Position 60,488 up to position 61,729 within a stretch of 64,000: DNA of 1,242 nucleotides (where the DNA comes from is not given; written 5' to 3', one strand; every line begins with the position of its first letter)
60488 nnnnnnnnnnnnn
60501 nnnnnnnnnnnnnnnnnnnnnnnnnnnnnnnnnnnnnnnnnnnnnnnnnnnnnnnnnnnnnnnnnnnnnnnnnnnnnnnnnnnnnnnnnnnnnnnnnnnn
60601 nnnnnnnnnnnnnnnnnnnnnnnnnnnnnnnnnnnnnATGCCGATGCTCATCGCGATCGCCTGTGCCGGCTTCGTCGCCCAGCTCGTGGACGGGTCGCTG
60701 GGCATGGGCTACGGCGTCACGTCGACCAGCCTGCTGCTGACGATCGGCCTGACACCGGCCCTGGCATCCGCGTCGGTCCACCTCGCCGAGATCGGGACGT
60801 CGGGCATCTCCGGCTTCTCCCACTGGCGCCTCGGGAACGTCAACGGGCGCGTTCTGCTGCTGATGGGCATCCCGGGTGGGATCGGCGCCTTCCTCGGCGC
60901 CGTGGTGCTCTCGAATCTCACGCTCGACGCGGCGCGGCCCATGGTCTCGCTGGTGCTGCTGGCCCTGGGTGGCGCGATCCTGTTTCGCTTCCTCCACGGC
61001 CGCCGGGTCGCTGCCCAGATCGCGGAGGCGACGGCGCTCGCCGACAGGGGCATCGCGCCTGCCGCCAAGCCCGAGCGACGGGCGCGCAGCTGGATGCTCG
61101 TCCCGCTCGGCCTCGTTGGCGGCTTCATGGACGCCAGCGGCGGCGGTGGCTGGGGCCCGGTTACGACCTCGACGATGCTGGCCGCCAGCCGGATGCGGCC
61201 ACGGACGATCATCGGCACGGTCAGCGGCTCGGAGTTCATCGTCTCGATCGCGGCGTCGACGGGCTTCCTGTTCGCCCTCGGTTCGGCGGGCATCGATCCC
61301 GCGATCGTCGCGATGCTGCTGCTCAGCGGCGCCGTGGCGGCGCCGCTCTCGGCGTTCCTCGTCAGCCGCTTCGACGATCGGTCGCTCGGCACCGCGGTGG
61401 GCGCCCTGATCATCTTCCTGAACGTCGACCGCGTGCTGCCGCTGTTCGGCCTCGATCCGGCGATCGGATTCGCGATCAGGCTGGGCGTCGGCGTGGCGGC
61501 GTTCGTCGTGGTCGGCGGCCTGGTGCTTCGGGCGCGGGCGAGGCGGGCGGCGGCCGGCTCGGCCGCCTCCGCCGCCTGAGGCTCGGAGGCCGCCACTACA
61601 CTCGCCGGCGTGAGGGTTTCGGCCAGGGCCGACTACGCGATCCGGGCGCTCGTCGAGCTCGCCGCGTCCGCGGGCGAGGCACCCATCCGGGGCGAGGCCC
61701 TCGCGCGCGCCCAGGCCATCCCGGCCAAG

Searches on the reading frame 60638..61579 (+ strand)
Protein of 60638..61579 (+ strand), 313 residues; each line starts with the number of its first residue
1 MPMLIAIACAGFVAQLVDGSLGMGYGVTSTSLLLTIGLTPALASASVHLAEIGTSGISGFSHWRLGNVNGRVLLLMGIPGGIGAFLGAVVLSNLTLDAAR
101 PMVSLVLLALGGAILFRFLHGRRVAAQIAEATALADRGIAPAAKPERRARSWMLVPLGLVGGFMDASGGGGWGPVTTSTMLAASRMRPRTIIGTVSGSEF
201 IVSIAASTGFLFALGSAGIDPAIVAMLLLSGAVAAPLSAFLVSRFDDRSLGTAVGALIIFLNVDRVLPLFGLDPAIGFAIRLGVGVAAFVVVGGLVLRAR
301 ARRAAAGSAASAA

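Call 13: search_protein_families(library=pfam, proteins=[window:60638-61576:+])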
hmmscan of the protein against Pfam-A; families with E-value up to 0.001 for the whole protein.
window:60638-61576:+ (313 aa): 1 family
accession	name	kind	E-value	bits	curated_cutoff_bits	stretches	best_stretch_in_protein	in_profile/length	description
PF01925.25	TauE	-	2.8e-36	125.8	32.6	1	8-262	2-234/237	Sulfite exporter TauE/SafE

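Call 15: find_related_loci(query=window:60638-61576:+, collection=genome_contigs, flank=4000)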
Query window:60638-61576:+ (313 aa) in genome_contigs; peptide patterns used: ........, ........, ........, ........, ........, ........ (x = any residue, [..] = any of these).
480 stretches matched a pattern; 125 encode a relative of the query (tblastn E <= 1e-3); the best 80 are kept; 80 distinct loci.
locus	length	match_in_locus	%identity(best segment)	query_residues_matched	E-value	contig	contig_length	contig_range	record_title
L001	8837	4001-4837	76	1-282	5e-126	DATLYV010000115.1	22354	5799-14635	MAG TPA_asm: Candidatus Binatia bacterium isolate SMAG_U13281 k141_267667, whole genome shotgun sequence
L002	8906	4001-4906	74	1-306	2e-125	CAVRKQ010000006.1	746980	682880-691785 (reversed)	MAG: uncultured Chloroflexia bacterium isolate MFD04935.bin.2.118 genome assembly, contig: contig_255, whole genome shot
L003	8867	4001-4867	71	1-294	1e-118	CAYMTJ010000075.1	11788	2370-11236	MAG TPA_asm: uncultured Anaerolineaceae bacterium isolate SRP150892_co2_486 genome assembly, contig: NODE_8164_length_11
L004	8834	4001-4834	76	1-282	5e-118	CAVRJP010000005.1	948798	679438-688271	MAG: uncultured Chloroflexia bacterium isolate MFD04935.bin.2.127 genome assembly, contig: contig_821, whole genome shot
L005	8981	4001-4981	65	1-312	3e-117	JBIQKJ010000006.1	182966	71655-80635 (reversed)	MAG: Chloroflexota bacterium isolate mag.29f NODE_83_length_182966, whole genome shotgun sequence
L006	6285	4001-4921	71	1-308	3e-116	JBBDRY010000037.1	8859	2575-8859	MAG: Chloroflexota bacterium isolate LejiaC_67_23 Lejia_C_18110_length_8859_cov_12, whole genome shotgun sequence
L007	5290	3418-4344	69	1-307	2e-115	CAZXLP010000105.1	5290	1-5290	MAG TPA_asm: uncultured Anaerolineaceae bacterium isolate SRP136066_co1_296 genome assembly, contig: NODE_27240_length_5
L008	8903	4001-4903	67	1-302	6e-110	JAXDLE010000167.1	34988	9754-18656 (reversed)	MAG: Chloroflexota bacterium isolate BP_610 scaffold_554971, whole genome shotgun sequence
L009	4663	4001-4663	87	4-224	5e-104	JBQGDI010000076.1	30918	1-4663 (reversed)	MAG: Candidatus Limnocylindrales bacterium isolate FBaNitSoil1_24 FBaNitSoil1_contig76, whole genome shotgun sequence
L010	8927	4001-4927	72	1-312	9e-126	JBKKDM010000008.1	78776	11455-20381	MAG: Candidatus Limnocylindrales bacterium isolate swi_bin.80 k127_6312835, whole genome shotgun sequence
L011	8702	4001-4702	53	17-267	8e-62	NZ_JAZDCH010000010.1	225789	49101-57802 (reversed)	Brachybacterium sp. J153 Scaffold2_4, whole genome shotgun sequence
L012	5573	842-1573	54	1-262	2e-61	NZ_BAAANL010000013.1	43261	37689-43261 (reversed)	Myceligenerans crystallogenes strain JCM 14326 sequence13, whole genome shotgun sequence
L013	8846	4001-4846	42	4-303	1e-59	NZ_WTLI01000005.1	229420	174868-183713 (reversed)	Paenibacillus turpanensis strain YIM B00363 Scaffold5, whole genome shotgun sequence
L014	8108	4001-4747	51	1-267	2e-59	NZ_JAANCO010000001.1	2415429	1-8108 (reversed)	Microbacterium excoecariae strain CBS5P-1 Scaffold1, whole genome shotgun sequence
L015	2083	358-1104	54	1-267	8e-60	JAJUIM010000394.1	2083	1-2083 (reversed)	MAG: Microbacterium sp. isolate bin90 k141_217262_length_2083_cov_1285.3429, whole genome shotgun sequence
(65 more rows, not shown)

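Call 18: find_encoding_contigs(protein=window:60638-61579:+, flank=10000, max_places=10)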
Protein window:60638-61579:+ (313 aa): 6 contigs read that carry it; 4 places shown.
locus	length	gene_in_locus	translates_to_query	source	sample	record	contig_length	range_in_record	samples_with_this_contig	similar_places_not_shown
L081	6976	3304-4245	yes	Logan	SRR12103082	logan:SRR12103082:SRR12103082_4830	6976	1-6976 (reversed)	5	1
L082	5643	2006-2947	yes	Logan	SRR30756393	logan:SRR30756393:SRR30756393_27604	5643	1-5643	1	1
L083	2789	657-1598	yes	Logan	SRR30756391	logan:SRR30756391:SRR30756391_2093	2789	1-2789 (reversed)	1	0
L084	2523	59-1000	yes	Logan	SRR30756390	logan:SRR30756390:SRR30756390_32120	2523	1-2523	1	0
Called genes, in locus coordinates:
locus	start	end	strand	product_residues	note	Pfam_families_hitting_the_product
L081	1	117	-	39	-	?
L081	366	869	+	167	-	-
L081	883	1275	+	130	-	PF00581:Rhodanese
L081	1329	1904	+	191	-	PF01161:PBP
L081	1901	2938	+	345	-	PF01557:FAA_hydrolase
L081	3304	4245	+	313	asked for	PF01925:TauE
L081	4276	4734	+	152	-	PF02082:Rrf2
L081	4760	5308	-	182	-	PF12802:MarR_2, PF01047:MarR, PF13412:HTH_24 (weak)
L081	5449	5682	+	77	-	-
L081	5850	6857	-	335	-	PF00296:Bac_luciferase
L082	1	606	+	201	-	?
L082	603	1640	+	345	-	PF01557:FAA_hydrolase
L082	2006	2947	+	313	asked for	PF01925:TauE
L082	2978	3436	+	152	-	PF02082:Rrf2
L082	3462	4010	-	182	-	PF12802:MarR_2, PF01047:MarR, PF13412:HTH_24 (weak)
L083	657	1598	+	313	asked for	PF01925:TauE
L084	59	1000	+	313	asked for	PF01925:TauE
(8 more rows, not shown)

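Call 22: find_related_loci(query=window:60638-61576:+, collection=metagenome_contigs, flank=5000)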
Query window:60638-61576:+ (313 aa) in metagenome_contigs; peptide patterns used: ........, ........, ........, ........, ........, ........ (x = any residue, [..] = any of these).
532 stretches matched a pattern; 108 encode a relative of the query (tblastn E <= 1e-3); the best 80 are kept; 80 distinct loci.
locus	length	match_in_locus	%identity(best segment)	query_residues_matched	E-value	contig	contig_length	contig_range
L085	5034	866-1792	83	4-310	1e-143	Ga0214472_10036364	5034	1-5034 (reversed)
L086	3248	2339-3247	74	1-306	7e-125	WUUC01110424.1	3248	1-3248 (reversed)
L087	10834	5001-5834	77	4-282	1e-120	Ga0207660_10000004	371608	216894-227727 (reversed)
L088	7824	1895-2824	68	1-308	3e-114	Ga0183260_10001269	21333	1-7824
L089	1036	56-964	71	1-306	6e-117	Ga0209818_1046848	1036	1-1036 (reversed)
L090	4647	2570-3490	68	1-305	4e-97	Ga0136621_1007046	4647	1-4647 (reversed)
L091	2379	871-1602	52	1-262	7e-64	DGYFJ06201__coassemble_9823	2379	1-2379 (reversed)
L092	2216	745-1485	53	4-267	5e-61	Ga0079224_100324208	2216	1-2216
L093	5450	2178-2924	54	1-267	9e-59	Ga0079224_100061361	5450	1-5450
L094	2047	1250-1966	42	4-267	5e-56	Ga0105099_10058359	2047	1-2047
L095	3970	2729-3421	42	11-263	2e-54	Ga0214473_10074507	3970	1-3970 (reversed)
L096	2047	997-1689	45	11-263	1e-55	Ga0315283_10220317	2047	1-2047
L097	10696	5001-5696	43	11-267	1e-53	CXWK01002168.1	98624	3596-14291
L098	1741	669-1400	42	4-270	3e-54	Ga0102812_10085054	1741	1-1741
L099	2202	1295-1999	41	9-266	3e-51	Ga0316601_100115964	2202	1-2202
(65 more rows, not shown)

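Call 32: search_protein_families(library=ncbifam, proteins=[window:60638-61576:+], max_evalue=0.001)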
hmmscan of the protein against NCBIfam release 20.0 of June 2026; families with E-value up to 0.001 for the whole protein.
window:60638-61576:+ (313 aa): 0 families

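Call 52: find_homologous_proteins(query=window:60638-61576:+, max_evalue=1e-60)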
Query window:60638-61576:+ (313 aa): 3974 proteins with E <= 1e-60 among 8000 candidates; the best 120 are listed.
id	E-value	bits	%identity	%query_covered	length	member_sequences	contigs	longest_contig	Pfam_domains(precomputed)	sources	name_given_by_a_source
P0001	1.4e-178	611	98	99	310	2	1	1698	PF01925.26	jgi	jgi:uncharacterized membrane protein YfcA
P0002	1.3e-156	539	88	94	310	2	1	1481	PF01925.26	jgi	jgi:uncharacterized membrane protein YfcA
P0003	6.9e-152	523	85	99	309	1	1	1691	PF01925.26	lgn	-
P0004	1.0e-150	519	84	99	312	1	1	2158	PF01925.26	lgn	-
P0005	3.7e-148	511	85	90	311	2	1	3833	PF01925.26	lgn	-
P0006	2.5e-147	508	83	98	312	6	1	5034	PF01925.26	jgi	-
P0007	1.9e-141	489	80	94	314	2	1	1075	PF01925.26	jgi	jgi:uncharacterized membrane protein YfcA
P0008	9.6e-137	473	77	97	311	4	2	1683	PF01925.26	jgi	jgi:uncharacterized membrane protein YfcA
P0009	5.8e-134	464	74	100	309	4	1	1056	PF01925.26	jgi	-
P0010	3.4e-132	459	75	100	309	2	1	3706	PF01925.26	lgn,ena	-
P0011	1.2e-131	457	77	96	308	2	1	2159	PF01925.26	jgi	-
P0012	3.1e-131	455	77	95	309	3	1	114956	PF01925.26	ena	-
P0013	3.5e-131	455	75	97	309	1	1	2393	PF01925.26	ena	-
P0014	6.0e-131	454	75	99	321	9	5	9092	PF01925.26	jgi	jgi:uncharacterized membrane protein YfcA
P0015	1.3e-130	453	75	97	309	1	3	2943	PF01925.26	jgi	jgi:uncharacterized membrane protein YfcA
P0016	1.9e-130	453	76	99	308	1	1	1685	PF01925.26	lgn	-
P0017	2.7e-130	452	75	96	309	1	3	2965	PF01925.26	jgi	jgi:uncharacterized membrane protein YfcA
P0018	8.5e-130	451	77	89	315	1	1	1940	PF01925.26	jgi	jgi:uncharacterized protein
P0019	1.0e-129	450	76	90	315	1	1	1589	PF01925.26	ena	-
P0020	1.0e-129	450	76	90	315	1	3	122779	PF01925.26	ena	-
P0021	1.6e-129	450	77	89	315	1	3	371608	PF01925.26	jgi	-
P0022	4.8e-129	448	76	96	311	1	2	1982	PF01925.26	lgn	-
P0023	5.4e-129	448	76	95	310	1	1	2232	PF01925.26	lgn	-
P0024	1.3e-128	447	75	98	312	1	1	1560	PF01925.26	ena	-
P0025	1.5e-128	447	75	94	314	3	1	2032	PF01925.26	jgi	jgi:uncharacterized protein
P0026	2.3e-128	446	74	98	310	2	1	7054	PF01925.26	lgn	-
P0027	2.9e-128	446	74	99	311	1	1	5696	PF01925.26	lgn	-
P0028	3.2e-128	445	74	100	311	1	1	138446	PF01925.26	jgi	jgi:uncharacterized membrane protein YfcA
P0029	4.3e-128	445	76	96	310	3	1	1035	PF01925.26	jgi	jgi:hypothetical protein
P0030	5.3e-128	445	73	99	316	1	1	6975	PF01925.26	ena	-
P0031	5.4e-128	445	76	90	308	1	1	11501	PF01925.26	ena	-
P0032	8.0e-128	444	76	98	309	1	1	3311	PF01925.26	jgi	jgi:uncharacterized protein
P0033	9.8e-128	444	77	92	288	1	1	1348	PF01925.26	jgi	jgi:uncharacterized membrane protein YfcA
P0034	1.1e-127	444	74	99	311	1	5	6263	PF01925.26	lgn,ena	-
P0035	1.2e-127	444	76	97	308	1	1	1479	PF01925.26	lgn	-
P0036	1.2e-127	444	75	96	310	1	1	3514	PF01925.26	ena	-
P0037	1.7e-127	443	74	99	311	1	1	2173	PF01925.26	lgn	-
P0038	1.8e-127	443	76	90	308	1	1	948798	PF01925.26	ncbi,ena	-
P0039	1.9e-127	443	78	88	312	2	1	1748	PF01925.26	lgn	-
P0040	2.2e-127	443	77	88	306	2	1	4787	PF01925.26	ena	-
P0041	2.5e-127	443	74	99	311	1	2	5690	PF01925.26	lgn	-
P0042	2.7e-127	442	75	97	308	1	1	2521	PF01925.26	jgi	jgi:uncharacterized membrane protein YfcA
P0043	3.6e-127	442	75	100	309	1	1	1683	PF01925.26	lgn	-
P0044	3.7e-127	442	75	95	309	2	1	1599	PF01925.26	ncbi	-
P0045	4.1e-127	442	73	99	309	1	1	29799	PF01925.26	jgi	jgi:uncharacterized protein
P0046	4.6e-127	442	77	88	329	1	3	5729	PF01925.26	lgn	-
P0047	5.2e-127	442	73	100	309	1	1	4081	PF01925.26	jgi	jgi:uncharacterized protein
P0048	6.4e-127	441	74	98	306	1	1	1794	PF01925.26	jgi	jgi:uncharacterized protein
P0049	6.8e-127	441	73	100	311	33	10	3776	PF01925.26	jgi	jgi:uncharacterized protein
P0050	9.3e-127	441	74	99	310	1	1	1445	PF01925.26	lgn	-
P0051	1.8e-126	440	74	98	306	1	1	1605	PF01925.26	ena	-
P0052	2.1e-126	440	76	90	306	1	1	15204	PF01925.26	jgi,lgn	jgi:hypothetical protein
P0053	2.3e-126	439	74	98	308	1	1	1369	PF01925.26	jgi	jgi:uncharacterized protein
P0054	2.4e-126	439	76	97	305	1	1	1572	PF01925.26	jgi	jgi:uncharacterized protein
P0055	2.5e-126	439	74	98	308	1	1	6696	PF01925.26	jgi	jgi:uncharacterized protein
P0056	2.7e-126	439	75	99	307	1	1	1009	PF01925.26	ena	-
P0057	3.4e-126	439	75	96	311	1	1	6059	PF01925.26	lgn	-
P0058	3.6e-126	439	74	98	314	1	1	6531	PF01925.26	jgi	jgi:uncharacterized membrane protein YfcA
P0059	3.7e-126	439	76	96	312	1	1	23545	PF01925.26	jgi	jgi:uncharacterized membrane protein YfcA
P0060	3.8e-126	439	76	90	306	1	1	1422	PF01925.26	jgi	jgi:uncharacterized membrane protein YfcA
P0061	3.8e-126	439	73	99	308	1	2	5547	PF01925.26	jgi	jgi:uncharacterized protein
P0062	4.0e-126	439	75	99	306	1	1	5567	PF01925.26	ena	-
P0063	7.3e-126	438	75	97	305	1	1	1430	PF01925.26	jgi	-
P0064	1.0e-125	437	73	98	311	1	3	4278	PF01925.26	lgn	-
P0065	1.2e-125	437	74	99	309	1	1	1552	PF01925.26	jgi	jgi:uncharacterized membrane protein YfcA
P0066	1.3e-125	437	73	98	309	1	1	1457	PF01925.26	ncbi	-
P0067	1.7e-125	437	75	98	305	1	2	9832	PF01925.26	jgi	jgi:uncharacterized protein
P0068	1.7e-125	437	72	100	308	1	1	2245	PF01925.26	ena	-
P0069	1.8e-125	436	73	96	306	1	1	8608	PF01925.26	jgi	jgi:uncharacterized membrane protein YfcA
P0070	2.5e-125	436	72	98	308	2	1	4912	PF01925.26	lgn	-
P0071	4.4e-125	435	76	90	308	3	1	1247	PF01925.26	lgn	-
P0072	4.9e-125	435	75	96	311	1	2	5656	PF01925.26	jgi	jgi:uncharacterized membrane protein YfcA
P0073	5.0e-125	435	75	97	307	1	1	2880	PF01925.26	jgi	jgi:uncharacterized protein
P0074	6.1e-125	435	75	98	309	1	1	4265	PF01925.26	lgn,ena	-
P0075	6.2e-125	435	75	96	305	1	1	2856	PF01925.26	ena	-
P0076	6.3e-125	435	73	100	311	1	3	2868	PF01925.26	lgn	-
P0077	7.4e-125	434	72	100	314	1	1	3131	PF01925.26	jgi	jgi:uncharacterized protein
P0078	9.5e-125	434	74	95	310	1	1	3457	PF01925.26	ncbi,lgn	-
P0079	1.7e-124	433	74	99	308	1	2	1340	PF01925.26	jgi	jgi:uncharacterized membrane protein YfcA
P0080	2.1e-124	433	74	98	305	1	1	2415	PF01925.26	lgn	-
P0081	2.5e-124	433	75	98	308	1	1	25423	PF01925.26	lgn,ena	-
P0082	3.8e-124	432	73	99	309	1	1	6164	PF01925.26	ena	-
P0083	4.1e-124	432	72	100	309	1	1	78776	PF01925.26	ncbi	-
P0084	4.8e-124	432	72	98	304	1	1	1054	PF01925.26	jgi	jgi:uncharacterized protein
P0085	6.5e-124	431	75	90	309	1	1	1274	PF01925.26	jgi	jgi:uncharacterized membrane protein YfcA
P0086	9.5e-124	431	73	98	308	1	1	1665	PF01925.26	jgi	jgi:uncharacterized membrane protein YfcA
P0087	1.3e-123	430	74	98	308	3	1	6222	PF01925.26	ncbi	-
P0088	1.5e-123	430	73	98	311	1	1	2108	PF01925.26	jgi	jgi:hypothetical protein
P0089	1.6e-123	430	69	98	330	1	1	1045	PF01925.26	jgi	jgi:hypothetical protein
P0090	1.8e-123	430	76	90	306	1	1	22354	PF01925.26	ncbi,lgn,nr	ncbi:MAG TPA: sulfite exporter TauE/SafE family protein [Candidatus Binatia bacterium]|nr:sulfite ex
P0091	1.9e-123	430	73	99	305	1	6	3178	PF01925.26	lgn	-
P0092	1.9e-123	430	70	98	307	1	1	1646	PF01925.26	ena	-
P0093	2.2e-123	430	72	99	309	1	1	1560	PF01925.26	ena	-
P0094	2.3e-123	430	74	96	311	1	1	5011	PF01925.26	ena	-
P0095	3.2e-123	429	76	89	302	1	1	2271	PF01925.26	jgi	jgi:hypothetical protein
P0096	3.5e-123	429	69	98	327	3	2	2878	PF01925.26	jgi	jgi:uncharacterized membrane protein YfcA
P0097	4.0e-123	429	74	98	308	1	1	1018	PF01925.26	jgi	jgi:uncharacterized membrane protein YfcA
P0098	4.3e-123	429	73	98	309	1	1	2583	PF01925.26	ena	-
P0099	5.0e-123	428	71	94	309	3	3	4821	PF01925.26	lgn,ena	-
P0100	7.7e-123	428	74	98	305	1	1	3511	PF01925.26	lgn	-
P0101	8.1e-123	428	73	100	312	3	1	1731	PF01925.26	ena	-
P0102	1.3e-122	427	71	99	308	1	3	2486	PF01925.26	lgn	-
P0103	2.1e-122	426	74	96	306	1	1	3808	PF01925.26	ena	-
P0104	2.8e-122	426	72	99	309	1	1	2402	PF01925.26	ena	-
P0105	3.4e-122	426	73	98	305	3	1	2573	PF01925.26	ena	-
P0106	3.5e-122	426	72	94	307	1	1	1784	PF01925.26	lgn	-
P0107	4.1e-122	425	73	98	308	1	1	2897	PF01925.26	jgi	jgi:uncharacterized membrane protein YfcA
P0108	5.9e-122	425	68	96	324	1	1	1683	PF01925.26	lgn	-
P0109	7.7e-122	425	74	88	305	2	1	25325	PF01925.26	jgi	jgi:uncharacterized protein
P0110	1.5e-121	424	72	98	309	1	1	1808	PF01925.26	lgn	-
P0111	2.0e-121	423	74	96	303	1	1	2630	PF01925.26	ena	-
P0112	2.6e-121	423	73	98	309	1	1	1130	PF01925.26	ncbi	-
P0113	3.7e-121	422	72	100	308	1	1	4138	PF01925.26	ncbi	-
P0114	4.1e-121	422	73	98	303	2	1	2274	PF01925.26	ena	-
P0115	5.3e-121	422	71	100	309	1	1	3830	PF01925.26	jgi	jgi:uncharacterized membrane protein YfcA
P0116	5.3e-121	422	71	94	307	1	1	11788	PF01925.26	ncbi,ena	-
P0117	7.1e-121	421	72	89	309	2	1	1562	PF01925.26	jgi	jgi:uncharacterized membrane protein YfcA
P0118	7.3e-121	421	71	94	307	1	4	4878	PF01925.26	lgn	-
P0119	8.1e-121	421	74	88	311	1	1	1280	PF01925.26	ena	-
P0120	9.9e-121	421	69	97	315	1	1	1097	PF01925.26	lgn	-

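Call 53: find_encoding_contigs(protein=P0001, flank=3000, max_places=4)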
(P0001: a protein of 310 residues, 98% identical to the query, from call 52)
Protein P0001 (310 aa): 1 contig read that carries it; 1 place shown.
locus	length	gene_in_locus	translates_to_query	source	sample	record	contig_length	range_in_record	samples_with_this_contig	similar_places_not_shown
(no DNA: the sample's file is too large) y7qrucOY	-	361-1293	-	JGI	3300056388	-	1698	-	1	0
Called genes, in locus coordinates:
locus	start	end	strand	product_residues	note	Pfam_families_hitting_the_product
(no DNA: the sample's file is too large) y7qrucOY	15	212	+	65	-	PF01557:FAA_hydrolase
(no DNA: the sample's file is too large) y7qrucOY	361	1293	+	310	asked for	PF01925:TauE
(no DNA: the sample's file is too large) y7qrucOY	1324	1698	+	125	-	?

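Call 54: find_encoding_contigs(protein=P0002, flank=3000, max_places=4)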
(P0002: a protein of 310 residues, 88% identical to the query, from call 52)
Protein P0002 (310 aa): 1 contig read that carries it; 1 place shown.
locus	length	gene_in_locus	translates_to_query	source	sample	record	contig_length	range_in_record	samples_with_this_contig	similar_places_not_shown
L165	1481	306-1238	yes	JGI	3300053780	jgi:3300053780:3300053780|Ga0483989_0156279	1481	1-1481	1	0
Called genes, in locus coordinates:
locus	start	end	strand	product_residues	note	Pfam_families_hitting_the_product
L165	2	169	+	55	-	?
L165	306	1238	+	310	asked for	PF01925:TauE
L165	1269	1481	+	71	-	?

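Call 55: find_encoding_contigs(protein=P0005, flank=3000, max_places=4)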
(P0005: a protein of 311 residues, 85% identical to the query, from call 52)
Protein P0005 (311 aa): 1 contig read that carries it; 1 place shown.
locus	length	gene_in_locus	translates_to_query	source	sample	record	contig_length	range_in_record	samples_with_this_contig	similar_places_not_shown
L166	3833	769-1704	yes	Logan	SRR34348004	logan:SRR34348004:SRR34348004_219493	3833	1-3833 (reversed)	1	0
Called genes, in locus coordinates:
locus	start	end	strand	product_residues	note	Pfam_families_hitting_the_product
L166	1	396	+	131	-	?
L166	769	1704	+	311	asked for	PF01925:TauE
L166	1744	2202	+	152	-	PF02082:Rrf2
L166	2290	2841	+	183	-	PF07638:Sigma70_ECF (faint), PF04542:Sigma70_r2, PF08281:Sigma70_r4_2, PF04545:Sigma70_r4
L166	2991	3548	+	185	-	-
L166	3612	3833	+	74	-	?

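Call 73: find_encoding_contigs(protein=P0003, flank=2000, max_places=3)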
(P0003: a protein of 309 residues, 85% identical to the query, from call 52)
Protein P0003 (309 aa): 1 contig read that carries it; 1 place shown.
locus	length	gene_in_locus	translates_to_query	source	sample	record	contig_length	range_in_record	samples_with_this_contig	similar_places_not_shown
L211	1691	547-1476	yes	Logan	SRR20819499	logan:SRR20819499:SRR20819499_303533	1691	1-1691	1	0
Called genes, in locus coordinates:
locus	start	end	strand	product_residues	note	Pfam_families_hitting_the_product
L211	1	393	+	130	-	?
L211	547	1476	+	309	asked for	PF01925:TauE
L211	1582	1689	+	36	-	?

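Call 74: find_encoding_contigs(protein=P0004, flank=2000, max_places=3)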
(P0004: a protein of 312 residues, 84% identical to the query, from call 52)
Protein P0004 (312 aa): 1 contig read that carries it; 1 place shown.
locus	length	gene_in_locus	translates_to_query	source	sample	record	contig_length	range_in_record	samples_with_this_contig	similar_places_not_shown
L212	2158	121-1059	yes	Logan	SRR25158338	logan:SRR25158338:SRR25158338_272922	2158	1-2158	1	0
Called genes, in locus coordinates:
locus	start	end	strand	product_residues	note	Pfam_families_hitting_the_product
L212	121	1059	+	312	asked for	PF01925:TauE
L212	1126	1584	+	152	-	PF02082:Rrf2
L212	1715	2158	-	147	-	?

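Call 75: find_encoding_contigs(protein=P0007, flank=2000, max_places=3)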
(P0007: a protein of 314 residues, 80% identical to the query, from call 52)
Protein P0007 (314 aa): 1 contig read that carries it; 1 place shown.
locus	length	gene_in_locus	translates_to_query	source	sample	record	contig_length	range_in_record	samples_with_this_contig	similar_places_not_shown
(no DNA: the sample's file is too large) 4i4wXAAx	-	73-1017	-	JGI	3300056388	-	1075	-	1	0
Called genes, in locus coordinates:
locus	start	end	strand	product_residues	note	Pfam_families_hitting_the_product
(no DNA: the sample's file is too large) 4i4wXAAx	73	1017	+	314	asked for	PF01925:TauE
